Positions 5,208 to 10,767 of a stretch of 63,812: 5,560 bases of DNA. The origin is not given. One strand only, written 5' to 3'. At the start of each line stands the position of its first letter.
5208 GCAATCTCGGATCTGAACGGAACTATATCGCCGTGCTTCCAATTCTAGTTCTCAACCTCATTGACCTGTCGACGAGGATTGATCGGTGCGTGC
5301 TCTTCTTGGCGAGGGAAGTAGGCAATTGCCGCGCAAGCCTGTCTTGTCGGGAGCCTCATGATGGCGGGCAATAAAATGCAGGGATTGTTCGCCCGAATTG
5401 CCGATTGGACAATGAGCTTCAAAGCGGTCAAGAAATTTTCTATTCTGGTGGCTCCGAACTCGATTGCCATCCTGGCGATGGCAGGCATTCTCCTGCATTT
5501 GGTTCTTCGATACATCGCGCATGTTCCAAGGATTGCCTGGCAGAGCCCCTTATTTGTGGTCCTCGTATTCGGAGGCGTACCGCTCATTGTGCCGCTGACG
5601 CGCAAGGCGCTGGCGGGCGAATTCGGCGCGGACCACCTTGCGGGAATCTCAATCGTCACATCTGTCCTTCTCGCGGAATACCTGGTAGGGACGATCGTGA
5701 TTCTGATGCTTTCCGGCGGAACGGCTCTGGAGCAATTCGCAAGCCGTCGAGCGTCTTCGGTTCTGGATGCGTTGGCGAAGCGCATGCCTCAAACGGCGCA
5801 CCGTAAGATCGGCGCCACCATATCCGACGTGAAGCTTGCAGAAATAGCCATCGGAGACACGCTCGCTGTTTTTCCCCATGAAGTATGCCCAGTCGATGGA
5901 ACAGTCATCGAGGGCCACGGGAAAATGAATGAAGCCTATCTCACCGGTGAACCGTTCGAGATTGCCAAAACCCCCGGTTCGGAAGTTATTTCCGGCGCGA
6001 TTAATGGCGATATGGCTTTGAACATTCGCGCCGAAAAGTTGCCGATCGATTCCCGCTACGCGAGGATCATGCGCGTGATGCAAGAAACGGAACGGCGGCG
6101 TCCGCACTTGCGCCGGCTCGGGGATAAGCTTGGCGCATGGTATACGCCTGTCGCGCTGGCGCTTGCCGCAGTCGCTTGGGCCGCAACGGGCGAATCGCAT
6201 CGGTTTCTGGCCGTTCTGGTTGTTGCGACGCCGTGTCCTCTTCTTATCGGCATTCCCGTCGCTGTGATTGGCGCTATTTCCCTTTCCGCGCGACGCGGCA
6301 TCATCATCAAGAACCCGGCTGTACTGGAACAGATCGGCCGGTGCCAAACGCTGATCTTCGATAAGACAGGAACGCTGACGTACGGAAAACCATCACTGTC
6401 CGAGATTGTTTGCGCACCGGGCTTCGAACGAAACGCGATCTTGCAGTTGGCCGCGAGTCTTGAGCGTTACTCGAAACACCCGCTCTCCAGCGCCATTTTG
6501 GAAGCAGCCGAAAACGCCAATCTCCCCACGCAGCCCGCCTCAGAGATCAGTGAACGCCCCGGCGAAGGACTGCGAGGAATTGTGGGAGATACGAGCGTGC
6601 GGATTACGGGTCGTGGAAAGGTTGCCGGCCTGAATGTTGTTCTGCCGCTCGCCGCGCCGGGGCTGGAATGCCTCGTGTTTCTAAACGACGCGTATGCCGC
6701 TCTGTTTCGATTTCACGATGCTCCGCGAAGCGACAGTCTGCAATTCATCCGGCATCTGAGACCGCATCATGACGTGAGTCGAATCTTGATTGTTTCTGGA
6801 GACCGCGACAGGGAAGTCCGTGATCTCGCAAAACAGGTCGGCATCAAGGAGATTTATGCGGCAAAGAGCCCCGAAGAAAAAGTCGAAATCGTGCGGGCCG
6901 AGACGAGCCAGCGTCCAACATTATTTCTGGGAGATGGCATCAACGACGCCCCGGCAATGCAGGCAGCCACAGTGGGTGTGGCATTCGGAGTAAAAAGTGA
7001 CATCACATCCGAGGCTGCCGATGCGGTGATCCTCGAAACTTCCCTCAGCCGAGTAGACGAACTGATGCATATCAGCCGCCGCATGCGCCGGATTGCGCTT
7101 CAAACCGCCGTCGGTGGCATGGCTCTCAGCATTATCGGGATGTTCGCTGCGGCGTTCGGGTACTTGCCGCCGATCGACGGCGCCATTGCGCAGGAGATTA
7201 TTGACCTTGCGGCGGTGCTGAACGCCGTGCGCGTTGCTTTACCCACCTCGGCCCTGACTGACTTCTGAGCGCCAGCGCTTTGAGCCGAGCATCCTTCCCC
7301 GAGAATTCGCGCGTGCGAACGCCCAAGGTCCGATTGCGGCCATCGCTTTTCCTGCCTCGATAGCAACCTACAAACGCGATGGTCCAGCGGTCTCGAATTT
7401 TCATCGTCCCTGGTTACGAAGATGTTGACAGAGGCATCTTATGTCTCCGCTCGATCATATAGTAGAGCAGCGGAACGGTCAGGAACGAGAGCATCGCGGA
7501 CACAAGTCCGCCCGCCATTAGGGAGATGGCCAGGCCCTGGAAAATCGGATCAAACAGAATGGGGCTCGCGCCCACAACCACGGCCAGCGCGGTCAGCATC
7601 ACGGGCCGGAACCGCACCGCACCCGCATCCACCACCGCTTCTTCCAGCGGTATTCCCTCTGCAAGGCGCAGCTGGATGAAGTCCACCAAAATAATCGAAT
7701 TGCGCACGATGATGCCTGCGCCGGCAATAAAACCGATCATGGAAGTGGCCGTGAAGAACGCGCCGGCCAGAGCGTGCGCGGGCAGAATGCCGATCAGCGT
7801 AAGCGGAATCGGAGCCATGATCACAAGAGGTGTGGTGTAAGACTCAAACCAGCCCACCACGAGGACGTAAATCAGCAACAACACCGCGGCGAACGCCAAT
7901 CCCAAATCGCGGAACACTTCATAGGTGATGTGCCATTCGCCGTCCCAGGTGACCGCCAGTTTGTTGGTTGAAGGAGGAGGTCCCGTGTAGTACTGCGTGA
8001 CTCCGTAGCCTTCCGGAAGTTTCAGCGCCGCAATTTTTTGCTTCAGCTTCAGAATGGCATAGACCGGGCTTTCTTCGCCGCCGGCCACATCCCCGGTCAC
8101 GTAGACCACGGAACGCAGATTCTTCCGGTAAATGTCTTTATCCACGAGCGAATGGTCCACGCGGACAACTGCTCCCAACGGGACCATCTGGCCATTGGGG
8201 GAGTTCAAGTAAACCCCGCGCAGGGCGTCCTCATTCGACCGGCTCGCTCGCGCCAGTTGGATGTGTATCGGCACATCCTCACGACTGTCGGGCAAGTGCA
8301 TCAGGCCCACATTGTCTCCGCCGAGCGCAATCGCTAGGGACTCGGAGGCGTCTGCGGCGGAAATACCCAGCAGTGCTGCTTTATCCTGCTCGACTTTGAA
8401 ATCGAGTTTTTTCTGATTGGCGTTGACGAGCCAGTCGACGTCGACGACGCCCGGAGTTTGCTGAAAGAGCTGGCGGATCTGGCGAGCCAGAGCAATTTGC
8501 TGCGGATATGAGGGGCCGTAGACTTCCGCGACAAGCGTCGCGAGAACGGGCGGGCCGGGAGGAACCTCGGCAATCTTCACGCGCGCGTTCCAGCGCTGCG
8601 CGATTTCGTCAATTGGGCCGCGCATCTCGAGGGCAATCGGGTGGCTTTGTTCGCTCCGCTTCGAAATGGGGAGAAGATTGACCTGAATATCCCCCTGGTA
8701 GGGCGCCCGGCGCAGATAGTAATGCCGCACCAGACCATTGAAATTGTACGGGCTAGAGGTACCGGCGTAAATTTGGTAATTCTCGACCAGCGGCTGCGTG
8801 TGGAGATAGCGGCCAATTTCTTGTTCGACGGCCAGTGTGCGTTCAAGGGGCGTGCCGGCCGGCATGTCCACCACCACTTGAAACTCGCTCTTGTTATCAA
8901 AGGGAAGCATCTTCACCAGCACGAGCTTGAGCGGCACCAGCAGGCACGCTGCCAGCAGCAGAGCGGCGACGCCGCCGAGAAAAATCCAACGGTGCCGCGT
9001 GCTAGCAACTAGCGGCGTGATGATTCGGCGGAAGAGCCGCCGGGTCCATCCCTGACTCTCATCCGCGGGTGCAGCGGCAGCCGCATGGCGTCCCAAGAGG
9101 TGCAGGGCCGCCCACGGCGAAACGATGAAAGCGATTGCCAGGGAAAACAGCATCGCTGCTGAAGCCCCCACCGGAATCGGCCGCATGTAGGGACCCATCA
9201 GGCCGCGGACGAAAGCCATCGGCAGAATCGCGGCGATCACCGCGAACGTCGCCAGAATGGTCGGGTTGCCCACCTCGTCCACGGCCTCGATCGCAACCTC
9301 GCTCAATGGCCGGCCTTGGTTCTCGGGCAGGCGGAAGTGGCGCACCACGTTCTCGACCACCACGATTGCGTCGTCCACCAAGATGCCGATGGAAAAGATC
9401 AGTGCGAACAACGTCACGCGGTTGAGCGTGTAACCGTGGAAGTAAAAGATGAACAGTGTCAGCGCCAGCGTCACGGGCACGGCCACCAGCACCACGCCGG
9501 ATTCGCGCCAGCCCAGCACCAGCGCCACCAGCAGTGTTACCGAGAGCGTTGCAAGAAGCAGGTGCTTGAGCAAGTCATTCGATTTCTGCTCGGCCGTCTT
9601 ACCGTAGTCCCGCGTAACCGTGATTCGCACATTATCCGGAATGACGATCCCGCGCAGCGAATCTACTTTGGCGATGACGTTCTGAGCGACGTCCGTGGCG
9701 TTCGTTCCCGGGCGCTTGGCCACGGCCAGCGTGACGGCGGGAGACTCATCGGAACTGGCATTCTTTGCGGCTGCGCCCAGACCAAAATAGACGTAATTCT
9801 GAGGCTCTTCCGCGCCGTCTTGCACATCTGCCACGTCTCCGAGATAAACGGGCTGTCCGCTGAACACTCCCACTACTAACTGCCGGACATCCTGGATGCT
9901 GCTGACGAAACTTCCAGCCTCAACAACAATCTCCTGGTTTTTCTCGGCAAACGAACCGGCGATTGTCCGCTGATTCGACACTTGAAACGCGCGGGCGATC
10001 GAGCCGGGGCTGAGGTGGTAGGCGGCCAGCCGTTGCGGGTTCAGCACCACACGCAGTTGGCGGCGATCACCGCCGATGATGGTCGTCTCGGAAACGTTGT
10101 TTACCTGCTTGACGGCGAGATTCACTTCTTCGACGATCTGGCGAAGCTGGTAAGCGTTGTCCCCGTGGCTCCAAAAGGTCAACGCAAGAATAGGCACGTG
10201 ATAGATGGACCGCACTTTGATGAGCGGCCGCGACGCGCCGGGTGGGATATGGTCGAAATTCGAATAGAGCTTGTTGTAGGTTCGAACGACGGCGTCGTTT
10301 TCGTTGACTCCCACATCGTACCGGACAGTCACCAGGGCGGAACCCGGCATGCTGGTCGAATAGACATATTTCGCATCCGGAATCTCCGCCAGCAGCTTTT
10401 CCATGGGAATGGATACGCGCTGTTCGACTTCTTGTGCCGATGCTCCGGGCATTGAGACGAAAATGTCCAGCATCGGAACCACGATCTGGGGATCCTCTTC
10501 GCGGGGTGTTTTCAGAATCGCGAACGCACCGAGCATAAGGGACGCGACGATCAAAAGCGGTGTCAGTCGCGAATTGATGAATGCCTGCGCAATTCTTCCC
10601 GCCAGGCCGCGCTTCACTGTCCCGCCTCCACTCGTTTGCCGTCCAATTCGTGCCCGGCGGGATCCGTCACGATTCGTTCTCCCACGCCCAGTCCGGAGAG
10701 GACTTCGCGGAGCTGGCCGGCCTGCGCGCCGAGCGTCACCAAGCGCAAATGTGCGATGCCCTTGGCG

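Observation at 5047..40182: Recurrent GTGA-N6-TCAC (CRP/FNR-type) palindromes upstream of redox and stress genes: a candidate shared regulon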

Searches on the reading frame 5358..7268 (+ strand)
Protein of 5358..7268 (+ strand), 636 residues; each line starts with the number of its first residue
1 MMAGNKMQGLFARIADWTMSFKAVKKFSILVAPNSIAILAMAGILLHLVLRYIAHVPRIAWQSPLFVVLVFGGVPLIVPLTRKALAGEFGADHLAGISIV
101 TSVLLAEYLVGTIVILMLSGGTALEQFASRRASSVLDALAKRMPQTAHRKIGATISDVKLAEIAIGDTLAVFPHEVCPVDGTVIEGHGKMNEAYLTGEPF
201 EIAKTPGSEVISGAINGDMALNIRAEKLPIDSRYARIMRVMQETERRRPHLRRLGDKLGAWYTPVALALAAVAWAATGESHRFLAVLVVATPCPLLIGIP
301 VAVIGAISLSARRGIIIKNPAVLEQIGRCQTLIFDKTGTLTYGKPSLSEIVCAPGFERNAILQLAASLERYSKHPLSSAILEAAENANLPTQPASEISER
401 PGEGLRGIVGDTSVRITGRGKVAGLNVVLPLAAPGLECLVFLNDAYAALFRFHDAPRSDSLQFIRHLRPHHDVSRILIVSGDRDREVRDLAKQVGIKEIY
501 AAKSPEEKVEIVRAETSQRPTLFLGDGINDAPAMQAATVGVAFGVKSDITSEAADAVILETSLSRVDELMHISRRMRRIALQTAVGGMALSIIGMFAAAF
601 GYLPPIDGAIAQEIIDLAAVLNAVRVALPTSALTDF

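Call 5: search_protein_families(library=pfam, proteins=[window:5358-7268:+], max_evalue=0.01)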
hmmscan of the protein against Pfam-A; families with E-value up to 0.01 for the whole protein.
window:5358-7268:+ (636 aa): 3 families
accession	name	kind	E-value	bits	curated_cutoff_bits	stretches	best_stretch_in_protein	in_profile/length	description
PF00122.25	E1-E2_ATPase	-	7.4e-36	123.8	28.1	1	143-312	3-180/181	E1-E2 ATPase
PF00702.32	Hydrolase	-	1.1e-20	75.3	26.4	1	330-537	2-190/191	haloacid dehalogenase-like hydrolase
PF08282.18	Hydrolase_3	-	0.0065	16.7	20.9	0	517-560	202-245/255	haloacid dehalogenase-like hydrolase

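Call 54: search_protein_families(library=ncbifam, proteins=[window:5358-7268:+], max_evalue=0.001)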
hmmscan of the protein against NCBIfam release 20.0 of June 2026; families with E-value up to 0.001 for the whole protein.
window:5358-7268:+ (636 aa): 20 families
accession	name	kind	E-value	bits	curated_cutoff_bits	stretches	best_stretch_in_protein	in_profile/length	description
TIGR01525.1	ATPase-IB_hvy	subfamily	1.9e-144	482.6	346.25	1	92-626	2-560/560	heavy metal translocating P-type ATPase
TIGR01512.1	ATPase-IB2_Cd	subfamily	7.8e-137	456.9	313.5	1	92-627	2-493/494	cadmium family heavy metal-translocating P-type ATPase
TIGR01511.1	ATPase-IB1_Cu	subfamily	5e-95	319.4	397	1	112-625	47-540/542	copper-translocating P-type ATPase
NF008262.1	PRK11033.1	equivalog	4.2e-85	286.7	1005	1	52-596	138-695/731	zinc/cadmium/mercury/lead-transporting ATPase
NF033775.1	P_type_ZntA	exception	3.2e-71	240.6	1240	1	89-596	181-696/732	Zn(II)/Cd(II)/Pb(II) translocating P-type ATPase ZntA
NF007952.0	PRK10671.1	equivalog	8.7e-71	239.2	1316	1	111-620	293-817/838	copper-exporting P-type ATPase CopA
TIGR01494.1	ATPase_P-type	subfamily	2.9e-53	181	62.3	1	114-601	2-463/478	HAD-IC family P-type ATPase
TIGR01647.1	ATPase-IIIA_H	equivalog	2.7e-29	101.9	615.5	2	97-388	44-347/755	plasma-membrane proton-efflux P-type ATPase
TIGR01497.1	kdpB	equivalog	6.1e-29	100.6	527.9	2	105-390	69-360/675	potassium-transporting ATPase subunit KdpB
TIGR01657.1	P-ATPase-V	hypoth_equivalog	3.4e-21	74.5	618.25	3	282-343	401-462/1055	ATP13A2 family polyamine export P-type ATPase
NF011702.0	PRK15122.1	subfamily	3.5e-21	74.9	975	2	488-568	610-691/907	magnesium-translocating P-type ATPase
TIGR01524.1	ATPase-IIIB_Mg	equivalog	1.4e-20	72.9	610.75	2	488-570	571-654/867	magnesium-translocating P-type ATPase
NF010609.0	PRK14010.1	equivalog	6.7e-19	67.5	1323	2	476-604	460-585/673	K(+)-transporting ATPase subunit B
TIGR01522.1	ATPase-IIA2_Ca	equivalog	4.8e-18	64.3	798.3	2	487-605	555-679/854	calcium-transporting P-type ATPase, PMR1-type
TIGR01517.1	ATPase-IIB_Ca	equivalog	3.9e-16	58.4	507.05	2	500-568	608-677/882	calcium-translocating P-type ATPase, PMCA-type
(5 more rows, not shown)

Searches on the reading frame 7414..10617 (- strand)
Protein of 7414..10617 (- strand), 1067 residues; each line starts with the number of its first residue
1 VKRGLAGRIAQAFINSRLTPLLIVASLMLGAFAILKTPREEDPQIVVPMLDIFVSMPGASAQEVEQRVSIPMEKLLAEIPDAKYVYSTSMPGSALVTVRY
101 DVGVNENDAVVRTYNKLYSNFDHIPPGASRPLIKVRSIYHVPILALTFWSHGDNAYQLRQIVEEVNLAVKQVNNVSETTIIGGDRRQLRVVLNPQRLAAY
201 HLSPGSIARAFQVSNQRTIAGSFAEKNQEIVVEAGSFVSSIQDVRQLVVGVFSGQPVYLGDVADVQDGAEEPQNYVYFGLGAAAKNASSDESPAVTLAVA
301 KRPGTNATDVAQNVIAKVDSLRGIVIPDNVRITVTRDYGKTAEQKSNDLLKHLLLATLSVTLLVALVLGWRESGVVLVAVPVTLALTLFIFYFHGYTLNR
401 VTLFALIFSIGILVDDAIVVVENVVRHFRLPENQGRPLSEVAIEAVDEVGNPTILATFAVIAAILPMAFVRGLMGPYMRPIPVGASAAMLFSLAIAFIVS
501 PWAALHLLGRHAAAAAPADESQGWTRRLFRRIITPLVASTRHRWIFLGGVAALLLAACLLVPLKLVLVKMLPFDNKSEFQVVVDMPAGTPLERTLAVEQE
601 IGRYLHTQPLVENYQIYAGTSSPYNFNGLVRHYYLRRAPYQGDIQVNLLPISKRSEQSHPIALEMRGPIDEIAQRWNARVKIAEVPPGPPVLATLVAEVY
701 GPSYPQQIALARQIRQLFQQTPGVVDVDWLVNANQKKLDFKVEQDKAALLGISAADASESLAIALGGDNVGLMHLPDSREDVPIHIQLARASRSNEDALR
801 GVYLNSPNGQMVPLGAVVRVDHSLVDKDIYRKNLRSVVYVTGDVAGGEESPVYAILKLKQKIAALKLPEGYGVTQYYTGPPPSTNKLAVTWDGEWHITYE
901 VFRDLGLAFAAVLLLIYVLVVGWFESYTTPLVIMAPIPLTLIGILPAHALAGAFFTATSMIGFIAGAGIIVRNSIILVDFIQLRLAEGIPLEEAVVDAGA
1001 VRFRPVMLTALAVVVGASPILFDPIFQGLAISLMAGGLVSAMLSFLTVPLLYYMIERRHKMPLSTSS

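Call 7: search_protein_families(library=pfam, proteins=[window:7414-10617:-], max_evalue=0.01)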
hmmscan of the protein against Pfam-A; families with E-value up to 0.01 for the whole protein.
window:7414-10617:- (1067 aa): 2 families
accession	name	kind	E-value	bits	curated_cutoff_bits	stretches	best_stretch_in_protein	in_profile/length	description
PF00873.25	ACR_tran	-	9.1e-164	547.2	28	1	10-1055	2-1020/1021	AcrB/AcrD/AcrF family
PF02355.23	SecD_SecF_C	-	0.0014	18.5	20.5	1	346-472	30-154/189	Protein export membrane protein SecD/SecF, C-terminal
